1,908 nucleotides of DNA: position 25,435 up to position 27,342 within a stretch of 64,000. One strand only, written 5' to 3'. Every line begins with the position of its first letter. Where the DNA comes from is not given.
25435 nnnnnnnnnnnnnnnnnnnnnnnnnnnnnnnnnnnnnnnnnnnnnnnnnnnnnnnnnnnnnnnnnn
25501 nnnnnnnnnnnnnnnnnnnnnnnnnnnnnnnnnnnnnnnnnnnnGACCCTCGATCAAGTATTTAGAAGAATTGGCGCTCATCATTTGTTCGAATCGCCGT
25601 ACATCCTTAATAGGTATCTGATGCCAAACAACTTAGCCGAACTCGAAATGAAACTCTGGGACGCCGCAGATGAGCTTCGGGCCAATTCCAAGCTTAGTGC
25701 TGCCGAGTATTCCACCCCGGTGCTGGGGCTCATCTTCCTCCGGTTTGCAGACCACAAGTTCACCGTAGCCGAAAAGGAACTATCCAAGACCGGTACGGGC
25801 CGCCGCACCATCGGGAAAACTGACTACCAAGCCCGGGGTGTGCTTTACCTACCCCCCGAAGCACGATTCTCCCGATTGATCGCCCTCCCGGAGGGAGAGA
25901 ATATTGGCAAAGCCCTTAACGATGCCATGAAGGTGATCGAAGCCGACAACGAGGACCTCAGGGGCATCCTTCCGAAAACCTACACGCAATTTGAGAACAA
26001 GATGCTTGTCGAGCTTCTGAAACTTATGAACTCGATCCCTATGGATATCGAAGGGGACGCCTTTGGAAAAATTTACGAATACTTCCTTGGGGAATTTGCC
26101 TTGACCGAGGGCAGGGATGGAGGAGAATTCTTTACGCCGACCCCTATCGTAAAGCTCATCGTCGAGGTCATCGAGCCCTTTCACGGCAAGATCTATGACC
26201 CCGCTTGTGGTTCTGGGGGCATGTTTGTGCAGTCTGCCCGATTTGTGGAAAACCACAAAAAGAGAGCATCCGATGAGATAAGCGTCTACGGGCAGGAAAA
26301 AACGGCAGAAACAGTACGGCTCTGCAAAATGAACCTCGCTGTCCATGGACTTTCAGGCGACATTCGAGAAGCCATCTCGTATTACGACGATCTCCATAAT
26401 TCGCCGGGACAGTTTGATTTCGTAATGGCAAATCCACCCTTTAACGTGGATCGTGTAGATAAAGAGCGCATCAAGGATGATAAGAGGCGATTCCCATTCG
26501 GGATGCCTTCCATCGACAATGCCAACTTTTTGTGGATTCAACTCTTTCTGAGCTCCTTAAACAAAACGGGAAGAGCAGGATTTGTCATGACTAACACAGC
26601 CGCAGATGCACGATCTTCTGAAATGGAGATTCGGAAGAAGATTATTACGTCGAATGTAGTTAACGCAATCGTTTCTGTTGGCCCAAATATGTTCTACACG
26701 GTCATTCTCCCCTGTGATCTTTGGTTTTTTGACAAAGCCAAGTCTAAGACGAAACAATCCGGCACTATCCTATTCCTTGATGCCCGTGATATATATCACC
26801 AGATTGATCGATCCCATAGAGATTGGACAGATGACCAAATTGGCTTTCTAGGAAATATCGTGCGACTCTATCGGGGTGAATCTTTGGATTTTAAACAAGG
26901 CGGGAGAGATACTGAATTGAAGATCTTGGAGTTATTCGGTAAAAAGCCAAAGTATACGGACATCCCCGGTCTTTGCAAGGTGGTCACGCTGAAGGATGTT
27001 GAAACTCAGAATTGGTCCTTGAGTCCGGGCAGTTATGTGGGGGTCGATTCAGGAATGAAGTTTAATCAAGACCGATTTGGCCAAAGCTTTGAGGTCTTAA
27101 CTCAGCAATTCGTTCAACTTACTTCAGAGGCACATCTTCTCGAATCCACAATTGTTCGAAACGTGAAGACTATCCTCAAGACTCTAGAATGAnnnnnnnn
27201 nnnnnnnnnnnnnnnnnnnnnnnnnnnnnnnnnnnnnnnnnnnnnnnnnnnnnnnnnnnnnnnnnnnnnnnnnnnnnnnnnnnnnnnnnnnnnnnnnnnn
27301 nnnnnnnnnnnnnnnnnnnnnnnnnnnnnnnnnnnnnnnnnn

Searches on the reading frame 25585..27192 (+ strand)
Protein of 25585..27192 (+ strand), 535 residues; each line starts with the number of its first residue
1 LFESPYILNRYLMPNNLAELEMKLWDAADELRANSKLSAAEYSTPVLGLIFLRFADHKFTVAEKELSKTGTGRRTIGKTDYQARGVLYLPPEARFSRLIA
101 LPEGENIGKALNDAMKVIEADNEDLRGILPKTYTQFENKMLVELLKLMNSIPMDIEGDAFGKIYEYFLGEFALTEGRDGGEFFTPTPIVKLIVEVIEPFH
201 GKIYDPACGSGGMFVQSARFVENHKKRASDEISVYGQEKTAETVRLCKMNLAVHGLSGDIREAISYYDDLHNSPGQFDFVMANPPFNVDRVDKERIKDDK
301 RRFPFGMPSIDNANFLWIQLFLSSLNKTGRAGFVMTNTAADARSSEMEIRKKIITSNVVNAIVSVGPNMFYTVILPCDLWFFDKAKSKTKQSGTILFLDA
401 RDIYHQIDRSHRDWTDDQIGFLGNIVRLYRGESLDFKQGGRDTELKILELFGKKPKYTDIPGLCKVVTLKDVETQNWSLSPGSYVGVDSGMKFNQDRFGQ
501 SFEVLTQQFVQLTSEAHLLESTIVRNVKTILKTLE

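Call 6: search_protein_families(library=pfam, proteins=[window:25585-27192:+], max_evalue=0.1)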
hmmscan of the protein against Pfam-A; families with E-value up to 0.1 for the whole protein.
window:25585-27192:+ (535 aa): 6 families
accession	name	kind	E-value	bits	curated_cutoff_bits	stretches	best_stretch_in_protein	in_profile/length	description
PF02384.22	N6_Mtase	-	2.9e-80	270.3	20.4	1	157-487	3-305/311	N-6 DNA Methylase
PF12161.14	HsdM_N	-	1e-22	81.7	24.5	1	20-140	1-119/135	HsdM N-terminal domain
PF01170.24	UPF0020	-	3.3e-07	30.6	22.3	1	202-287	31-132/197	RMKL-like, methyltransferase domain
PF05175.20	MTS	-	5.2e-06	26.6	23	1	191-294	22-116/170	Methyltransferase small domain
PF07669.17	Eco57I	-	8.4e-06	26.4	25.3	1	272-366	70-166/171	Eco57I restriction-modification methylase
PF20473.4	MmeI_Mtase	-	0.02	14.5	27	0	202-219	22-39/259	MmeI, DNA-methyltransferase domain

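Call 7: search_protein_families(library=padloc, proteins=[window:25585-27192:+], max_evalue=0.1)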
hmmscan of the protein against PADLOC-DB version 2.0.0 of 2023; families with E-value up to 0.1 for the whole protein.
window:25585-27192:+ (535 aa): 46 families (the best 25 are shown)
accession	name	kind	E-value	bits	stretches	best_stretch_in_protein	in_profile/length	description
PDLC03035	MTase_I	-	1.3e-206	686.1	2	16-438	6-440/653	Type I methyltransferase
PDLC03019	MTase_I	-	7.2e-99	330.3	1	19-525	7-497/932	Type I methyltransferase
PDLC03240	MTase_II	-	6.4e-71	237.7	1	19-430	7-429/511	Type II methyltransferase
PDLC03031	MTase_I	-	4.1e-56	188.7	1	15-384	3-403/834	Type I methyltransferase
PDLC03022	MTase_I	-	2.8e-52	176.1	1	17-406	3-424/857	Type I methyltransferase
PDLC03027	MTase_I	-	4.9e-46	155.6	1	18-402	6-383/810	Type I methyltransferase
PDLC03021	MTase_I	-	9.4e-42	141.4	1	42-404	26-394/491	Type I methyltransferase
PDLC03026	MTase_I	-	3.2e-40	136.7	1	18-409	4-381/487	Type I methyltransferase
PDLC03028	MTase_I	-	1.7e-39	133.6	1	16-430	725-1163/1236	Type I methyltransferase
PDLC03029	MTase_I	-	1.3e-38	130.9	1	139-410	133-428/661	Type I methyltransferase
PDLC03038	MTase_I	-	8.1e-38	127.8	1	19-403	8-398/896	Type I methyltransferase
PDLC03039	MTase_I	-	6.6e-37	125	1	18-422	5-414/708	Type I methyltransferase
PDLC04134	mad2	-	2.7e-33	113.5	1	13-419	134-477/492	mads_2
PDLC03033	MTase_I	-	6.3e-33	112.5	2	157-407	179-439/541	Type I methyltransferase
PDLC03032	MTase_I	-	2.2e-29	100.1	1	18-400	6-383/1001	Type I methyltransferase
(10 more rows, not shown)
